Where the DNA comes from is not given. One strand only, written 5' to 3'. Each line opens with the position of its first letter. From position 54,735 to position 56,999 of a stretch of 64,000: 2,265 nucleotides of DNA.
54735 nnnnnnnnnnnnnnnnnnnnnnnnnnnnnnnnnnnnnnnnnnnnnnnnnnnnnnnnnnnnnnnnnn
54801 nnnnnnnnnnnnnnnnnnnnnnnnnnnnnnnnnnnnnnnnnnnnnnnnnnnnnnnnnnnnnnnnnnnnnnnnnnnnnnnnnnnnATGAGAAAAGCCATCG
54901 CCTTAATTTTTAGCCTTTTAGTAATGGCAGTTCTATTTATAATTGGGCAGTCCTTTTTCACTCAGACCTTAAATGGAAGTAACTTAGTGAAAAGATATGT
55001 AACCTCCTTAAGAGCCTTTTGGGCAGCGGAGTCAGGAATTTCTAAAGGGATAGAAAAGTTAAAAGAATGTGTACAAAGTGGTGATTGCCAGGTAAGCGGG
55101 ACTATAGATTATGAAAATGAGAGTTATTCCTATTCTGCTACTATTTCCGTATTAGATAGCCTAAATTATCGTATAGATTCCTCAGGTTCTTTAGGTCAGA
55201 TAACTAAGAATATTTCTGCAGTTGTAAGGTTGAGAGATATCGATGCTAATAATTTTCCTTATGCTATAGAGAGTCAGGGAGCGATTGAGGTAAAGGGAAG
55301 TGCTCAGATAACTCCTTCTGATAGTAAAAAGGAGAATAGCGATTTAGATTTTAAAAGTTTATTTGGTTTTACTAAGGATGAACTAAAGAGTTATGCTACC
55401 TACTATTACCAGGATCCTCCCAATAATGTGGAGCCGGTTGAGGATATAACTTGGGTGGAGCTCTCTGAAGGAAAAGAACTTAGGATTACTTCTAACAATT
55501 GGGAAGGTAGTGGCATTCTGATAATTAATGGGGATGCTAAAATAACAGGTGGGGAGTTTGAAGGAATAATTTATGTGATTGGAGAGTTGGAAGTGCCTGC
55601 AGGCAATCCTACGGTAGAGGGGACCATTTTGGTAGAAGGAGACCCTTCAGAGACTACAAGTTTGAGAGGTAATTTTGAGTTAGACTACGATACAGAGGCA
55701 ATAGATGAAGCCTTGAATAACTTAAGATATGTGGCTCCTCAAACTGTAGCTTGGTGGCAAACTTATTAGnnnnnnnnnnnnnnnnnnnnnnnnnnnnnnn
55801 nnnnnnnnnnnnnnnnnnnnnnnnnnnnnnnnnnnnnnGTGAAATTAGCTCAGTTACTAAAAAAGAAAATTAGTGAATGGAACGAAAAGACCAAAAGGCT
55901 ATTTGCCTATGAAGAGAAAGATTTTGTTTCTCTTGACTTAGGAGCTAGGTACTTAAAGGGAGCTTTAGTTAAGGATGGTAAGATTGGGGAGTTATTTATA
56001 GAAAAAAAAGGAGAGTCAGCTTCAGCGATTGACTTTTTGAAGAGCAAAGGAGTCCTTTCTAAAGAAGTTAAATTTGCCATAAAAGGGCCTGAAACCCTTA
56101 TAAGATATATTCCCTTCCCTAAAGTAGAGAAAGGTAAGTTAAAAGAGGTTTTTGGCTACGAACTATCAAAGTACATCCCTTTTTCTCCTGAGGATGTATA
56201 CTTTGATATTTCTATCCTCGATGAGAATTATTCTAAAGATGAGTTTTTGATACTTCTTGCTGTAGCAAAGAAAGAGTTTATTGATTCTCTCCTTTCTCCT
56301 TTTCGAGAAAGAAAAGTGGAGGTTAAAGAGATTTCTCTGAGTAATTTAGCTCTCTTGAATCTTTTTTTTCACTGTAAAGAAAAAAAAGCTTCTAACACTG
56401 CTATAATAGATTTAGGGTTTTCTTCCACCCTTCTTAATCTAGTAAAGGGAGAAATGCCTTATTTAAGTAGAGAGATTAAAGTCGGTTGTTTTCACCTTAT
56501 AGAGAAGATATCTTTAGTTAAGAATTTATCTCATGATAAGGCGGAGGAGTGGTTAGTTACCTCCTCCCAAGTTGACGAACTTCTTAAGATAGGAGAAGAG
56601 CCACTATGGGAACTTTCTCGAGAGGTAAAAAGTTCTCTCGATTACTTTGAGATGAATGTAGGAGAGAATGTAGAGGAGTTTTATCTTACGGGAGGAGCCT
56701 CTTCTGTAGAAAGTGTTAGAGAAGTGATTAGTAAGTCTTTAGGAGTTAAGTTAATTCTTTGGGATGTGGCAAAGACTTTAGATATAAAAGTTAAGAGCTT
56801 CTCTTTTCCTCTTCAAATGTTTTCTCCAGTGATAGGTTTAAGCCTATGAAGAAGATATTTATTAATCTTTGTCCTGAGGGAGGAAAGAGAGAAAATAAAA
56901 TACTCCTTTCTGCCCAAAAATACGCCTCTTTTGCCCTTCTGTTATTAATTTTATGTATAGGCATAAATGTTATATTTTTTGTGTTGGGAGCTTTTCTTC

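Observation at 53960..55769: Tandem PilX-like minor-pilin paralogs share a 261-bp cassette of 100% identity inside otherwise diverged genes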

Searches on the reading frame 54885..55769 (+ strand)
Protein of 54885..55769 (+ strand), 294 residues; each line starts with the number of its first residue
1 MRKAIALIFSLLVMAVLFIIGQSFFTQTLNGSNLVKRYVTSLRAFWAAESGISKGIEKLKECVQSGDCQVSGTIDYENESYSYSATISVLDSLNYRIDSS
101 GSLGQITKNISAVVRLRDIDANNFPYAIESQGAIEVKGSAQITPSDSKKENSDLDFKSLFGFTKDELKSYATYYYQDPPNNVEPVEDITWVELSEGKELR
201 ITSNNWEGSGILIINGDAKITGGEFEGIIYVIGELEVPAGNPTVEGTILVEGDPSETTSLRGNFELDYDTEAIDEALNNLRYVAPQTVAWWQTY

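Call 5: search_protein_families(library=pfam, proteins=[window:54885-55769:+], max_evalue=0.1)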
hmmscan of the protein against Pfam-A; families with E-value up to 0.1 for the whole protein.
window:54885-55769:+ (294 aa): 1 family
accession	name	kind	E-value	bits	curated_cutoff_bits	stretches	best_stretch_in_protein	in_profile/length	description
PF08269.17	dCache_2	-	0.035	13.7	26.5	0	105-194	189-281/298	Cache domain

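Call 10: find_encoding_contigs(protein=window:54885-55769:+, flank=6000, max_places=10)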
Protein window:54885-55769:+ (294 aa): no gene with exactly this product is on record in the collection.

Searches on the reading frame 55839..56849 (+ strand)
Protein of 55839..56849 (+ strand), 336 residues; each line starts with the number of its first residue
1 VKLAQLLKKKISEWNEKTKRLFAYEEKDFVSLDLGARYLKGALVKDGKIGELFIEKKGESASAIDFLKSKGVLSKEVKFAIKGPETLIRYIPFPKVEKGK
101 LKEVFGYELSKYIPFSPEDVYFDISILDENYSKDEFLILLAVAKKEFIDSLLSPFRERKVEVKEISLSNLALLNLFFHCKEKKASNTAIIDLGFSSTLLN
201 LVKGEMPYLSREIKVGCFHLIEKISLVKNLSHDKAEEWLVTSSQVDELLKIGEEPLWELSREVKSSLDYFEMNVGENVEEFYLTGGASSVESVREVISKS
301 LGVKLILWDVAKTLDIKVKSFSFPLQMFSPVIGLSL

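Call 5: search_protein_families(library=pfam, proteins=[window:55839-56849:+], max_evalue=0.1)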
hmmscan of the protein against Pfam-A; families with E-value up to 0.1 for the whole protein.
window:55839-56849:+ (336 aa): 3 families
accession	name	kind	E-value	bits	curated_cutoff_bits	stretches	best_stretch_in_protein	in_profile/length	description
PF11104.14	PilM_2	-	1.1e-17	64.5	27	1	67-321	55-318/340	Type IV pilus assembly protein PilM;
PF14450.12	FtsA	-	0.0028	18.5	31.8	1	188-304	1-106/127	Cell division protein FtsA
PF04695.18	Pex14_N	-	0.031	14.3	23.2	1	61-82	24-45/46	Pex14 N-terminal domain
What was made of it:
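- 55839..56849 (+): Context: pilM, followed by pilN, pilO-like, T2SSB-like and secretin genes. This places A and B in a type IV filament locus. PilM_2 E 1e-17 (call 5).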
